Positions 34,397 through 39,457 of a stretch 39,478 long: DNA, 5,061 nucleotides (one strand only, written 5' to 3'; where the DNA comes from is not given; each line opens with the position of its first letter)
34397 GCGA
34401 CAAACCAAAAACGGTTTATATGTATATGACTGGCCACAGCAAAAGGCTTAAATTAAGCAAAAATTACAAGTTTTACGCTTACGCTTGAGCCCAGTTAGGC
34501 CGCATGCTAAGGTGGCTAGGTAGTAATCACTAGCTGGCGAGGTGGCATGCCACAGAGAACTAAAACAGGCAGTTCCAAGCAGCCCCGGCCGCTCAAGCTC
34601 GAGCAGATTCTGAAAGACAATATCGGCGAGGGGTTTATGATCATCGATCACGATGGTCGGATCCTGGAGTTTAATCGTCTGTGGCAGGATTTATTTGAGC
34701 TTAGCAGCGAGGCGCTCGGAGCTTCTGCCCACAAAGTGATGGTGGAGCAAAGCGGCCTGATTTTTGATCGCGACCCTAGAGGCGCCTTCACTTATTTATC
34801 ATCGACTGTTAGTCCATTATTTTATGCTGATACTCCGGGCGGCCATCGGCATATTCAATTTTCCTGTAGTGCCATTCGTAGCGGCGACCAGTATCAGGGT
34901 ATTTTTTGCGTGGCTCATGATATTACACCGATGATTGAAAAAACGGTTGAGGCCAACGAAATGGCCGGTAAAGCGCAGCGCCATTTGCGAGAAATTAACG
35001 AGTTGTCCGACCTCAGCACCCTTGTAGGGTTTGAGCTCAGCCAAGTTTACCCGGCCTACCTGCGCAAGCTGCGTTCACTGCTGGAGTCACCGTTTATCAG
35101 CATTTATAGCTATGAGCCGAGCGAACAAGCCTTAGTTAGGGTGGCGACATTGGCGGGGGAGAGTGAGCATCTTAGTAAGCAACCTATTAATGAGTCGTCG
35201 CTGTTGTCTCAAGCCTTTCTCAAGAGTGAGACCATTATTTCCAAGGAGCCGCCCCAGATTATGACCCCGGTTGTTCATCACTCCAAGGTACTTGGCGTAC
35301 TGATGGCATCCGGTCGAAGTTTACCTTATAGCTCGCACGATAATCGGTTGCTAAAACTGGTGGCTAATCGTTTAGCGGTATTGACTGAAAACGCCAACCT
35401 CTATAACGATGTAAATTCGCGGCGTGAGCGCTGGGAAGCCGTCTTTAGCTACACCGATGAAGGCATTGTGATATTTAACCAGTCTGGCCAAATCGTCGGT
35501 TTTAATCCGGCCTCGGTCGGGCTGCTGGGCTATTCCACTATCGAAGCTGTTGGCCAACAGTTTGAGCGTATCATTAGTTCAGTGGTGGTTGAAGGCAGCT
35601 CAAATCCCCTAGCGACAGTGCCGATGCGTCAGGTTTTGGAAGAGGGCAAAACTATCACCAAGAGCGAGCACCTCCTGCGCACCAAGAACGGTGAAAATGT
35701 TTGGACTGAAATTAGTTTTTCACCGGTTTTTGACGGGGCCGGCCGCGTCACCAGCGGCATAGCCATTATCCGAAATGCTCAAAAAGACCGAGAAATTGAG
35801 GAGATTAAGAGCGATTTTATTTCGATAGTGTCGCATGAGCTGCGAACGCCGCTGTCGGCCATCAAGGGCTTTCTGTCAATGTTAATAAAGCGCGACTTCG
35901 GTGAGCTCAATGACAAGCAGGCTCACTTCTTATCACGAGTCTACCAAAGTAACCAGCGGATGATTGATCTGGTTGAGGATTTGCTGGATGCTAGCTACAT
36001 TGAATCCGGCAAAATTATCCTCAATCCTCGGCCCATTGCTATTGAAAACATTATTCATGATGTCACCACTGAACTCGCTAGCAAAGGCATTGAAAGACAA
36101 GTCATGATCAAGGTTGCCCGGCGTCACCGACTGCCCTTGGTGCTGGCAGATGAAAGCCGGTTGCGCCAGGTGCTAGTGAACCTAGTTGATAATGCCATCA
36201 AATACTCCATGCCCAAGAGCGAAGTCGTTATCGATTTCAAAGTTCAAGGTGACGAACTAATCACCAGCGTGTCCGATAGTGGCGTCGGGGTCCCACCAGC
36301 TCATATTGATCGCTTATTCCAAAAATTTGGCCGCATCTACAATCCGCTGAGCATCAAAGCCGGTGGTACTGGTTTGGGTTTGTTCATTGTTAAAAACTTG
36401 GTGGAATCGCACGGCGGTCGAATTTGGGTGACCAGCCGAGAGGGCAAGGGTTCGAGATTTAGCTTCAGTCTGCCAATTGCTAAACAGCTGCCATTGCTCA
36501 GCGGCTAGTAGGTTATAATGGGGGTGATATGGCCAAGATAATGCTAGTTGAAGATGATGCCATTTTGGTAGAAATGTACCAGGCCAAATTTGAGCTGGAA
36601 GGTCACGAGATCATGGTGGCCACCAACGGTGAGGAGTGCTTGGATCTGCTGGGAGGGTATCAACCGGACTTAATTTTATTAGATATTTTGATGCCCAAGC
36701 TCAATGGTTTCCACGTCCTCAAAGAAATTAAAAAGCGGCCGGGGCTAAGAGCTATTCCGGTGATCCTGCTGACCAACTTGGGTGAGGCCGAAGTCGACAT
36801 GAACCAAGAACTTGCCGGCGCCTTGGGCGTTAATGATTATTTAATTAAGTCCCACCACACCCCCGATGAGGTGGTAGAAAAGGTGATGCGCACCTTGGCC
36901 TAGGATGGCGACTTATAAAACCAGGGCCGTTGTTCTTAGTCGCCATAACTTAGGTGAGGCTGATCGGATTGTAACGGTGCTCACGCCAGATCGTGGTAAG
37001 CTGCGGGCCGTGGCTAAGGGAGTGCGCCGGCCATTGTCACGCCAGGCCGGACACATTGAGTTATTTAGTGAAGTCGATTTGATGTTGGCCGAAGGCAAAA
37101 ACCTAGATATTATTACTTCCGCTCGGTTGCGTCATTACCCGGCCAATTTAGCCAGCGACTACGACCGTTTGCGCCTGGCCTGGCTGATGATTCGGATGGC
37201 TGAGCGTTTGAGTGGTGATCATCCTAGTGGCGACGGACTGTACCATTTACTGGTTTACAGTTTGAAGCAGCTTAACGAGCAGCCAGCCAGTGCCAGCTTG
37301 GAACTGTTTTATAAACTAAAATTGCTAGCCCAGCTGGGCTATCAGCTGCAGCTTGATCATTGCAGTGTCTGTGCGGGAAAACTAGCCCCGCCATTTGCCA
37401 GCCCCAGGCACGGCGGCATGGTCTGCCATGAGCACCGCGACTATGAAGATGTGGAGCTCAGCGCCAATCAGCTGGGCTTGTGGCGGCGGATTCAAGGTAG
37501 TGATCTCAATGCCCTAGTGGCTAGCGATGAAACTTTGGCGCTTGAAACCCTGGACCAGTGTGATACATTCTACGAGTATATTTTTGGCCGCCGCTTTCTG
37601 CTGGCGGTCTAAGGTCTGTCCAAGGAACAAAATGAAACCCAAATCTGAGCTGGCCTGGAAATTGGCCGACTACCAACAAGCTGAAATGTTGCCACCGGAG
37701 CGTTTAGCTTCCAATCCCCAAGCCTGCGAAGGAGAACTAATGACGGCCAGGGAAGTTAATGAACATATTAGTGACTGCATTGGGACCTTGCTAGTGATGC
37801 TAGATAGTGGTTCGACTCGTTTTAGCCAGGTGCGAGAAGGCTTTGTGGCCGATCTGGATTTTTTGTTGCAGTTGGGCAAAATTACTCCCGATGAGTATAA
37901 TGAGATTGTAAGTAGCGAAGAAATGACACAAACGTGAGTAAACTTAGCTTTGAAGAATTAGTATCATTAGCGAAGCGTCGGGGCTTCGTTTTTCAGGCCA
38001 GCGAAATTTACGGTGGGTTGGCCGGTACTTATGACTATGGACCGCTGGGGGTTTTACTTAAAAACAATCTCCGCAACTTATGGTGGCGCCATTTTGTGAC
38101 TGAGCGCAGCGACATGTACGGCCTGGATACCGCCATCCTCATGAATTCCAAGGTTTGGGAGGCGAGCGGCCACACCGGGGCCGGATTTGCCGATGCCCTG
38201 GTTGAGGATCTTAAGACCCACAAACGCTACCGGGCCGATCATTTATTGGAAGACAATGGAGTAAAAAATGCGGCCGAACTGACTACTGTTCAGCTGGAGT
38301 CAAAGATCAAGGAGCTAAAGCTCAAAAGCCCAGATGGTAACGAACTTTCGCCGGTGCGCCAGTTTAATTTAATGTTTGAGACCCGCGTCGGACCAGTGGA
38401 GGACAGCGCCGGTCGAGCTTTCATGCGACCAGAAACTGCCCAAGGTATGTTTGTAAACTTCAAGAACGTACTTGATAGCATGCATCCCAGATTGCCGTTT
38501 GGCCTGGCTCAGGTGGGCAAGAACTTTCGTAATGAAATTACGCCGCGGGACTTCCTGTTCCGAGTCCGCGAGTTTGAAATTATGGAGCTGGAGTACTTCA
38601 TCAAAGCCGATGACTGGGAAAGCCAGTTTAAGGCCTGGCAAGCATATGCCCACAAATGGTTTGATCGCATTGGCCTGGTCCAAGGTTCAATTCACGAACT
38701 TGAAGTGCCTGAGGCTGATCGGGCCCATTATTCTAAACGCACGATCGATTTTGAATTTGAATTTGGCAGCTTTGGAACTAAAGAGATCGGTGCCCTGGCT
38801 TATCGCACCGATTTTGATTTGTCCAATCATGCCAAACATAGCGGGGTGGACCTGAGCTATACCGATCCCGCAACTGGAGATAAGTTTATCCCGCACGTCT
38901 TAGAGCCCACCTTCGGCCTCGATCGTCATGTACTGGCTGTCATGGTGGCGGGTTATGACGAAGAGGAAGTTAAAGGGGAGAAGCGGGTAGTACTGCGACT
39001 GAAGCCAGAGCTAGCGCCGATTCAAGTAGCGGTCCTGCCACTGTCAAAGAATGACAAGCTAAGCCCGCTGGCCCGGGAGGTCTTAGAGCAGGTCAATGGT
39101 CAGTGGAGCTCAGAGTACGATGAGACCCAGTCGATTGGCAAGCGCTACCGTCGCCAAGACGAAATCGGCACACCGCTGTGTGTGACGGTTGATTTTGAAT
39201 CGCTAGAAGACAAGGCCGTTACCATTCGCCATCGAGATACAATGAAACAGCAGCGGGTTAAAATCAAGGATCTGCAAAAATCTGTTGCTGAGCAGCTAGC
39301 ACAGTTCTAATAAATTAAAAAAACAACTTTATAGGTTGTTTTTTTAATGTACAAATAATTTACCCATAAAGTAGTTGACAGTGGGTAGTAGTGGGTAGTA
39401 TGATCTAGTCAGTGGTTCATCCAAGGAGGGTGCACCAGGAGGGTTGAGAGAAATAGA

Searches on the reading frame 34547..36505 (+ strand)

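Call 109: search_protein_families(library=pfam, proteins=[window:34547-36505:+], max_evalue=0.001)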
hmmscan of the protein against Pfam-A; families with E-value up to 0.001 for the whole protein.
window:34547-36505:+ (653 aa): 11 families
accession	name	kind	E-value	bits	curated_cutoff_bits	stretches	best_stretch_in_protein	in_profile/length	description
PF02518.31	HATPase_c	-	1.2e-31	109.9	26.4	1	535-645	2-110/111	Histidine kinase-, DNA gyrase B-, and HSP90-like ATPase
PF08448.16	PAS_4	-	6e-20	72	23.1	2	304-410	5-104/110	PAS fold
PF00512.31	HisKA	-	8.7e-20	71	26.9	1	421-488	2-66/66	His Kinase A (phospho-acceptor) domain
PF13426.13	PAS_9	-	4.8e-19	69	27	1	305-410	2-100/103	PAS domain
PF00989.32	PAS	-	6.6e-16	58.8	22.6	2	295-407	2-109/113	PAS fold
PF13188.13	PAS_8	-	3.1e-09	36.9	21.8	0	294-342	1-46/65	PAS domain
PF12860.13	PAS_7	-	1.5e-08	35.2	27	0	304-397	5-98/115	PAS fold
PF13581.12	HATPase_c_2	-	4.3e-05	24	27.4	1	517-622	12-112/127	Histidine kinase-like ATPase domain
PF13185.12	GAF_2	-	0.00011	22.9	28.6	1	165-278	5-133/136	GAF domain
PF01590.32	GAF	-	0.00013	22.9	22.4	0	164-278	2-131/133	GAF domain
PF08447.18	PAS_3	-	0.00013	22.6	25.6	1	319-406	4-87/89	PAS fold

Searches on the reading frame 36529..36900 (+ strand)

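Call 109: search_protein_families(library=pfam, proteins=[window:36529-36900:+], max_evalue=0.001)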
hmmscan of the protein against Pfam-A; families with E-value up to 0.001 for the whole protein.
window:36529-36900:+ (124 aa): 1 family
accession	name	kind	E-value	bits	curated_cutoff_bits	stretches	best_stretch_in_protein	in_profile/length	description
PF00072.30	Response_reg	-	4.9e-21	75.4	30.2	1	4-118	1-109/111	Response regulator receiver domain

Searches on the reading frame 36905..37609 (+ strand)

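Call 109: search_protein_families(library=pfam, proteins=[window:36905-37609:+], max_evalue=0.001)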
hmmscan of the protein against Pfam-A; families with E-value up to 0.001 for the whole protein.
window:36905-37609:+ (235 aa): 2 families
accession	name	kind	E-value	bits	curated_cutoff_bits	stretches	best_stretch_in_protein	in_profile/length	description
PF11967.14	RecO_N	-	1.9e-22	79.5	27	1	1-77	1-78/80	Recombination protein O N terminal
PF02565.21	RecO_C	-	6.5e-20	71.9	22.1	1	84-229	2-151/157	Recombination protein O C terminal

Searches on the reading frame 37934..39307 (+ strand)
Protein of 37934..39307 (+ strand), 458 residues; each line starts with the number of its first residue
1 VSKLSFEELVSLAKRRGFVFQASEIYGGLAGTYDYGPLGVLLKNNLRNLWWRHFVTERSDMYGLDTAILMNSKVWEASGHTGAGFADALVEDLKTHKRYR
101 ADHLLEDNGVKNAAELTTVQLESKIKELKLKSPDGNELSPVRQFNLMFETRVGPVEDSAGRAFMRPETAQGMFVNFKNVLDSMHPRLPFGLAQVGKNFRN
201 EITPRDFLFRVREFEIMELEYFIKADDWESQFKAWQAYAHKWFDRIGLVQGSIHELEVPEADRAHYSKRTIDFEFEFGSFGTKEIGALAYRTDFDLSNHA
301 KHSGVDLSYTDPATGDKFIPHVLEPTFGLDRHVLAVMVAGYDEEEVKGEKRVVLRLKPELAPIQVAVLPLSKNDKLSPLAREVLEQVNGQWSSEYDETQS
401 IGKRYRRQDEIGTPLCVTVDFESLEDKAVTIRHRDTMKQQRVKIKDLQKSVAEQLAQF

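Call 109: search_protein_families(library=pfam, proteins=[window:37934-39307:+], max_evalue=0.001)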
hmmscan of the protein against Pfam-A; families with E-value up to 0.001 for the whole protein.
window:37934-39307:+ (458 aa): 2 families
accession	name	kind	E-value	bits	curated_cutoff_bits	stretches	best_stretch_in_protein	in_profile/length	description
PF03129.25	HGTP_anticodon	-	5.3e-21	75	21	1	364-453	1-93/94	Anticodon binding domain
PF00587.30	tRNA-synt_2b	-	2.1e-10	41.4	29.3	1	161-336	10-175/179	tRNA synthetase class II core domain (G, H, P, S and T)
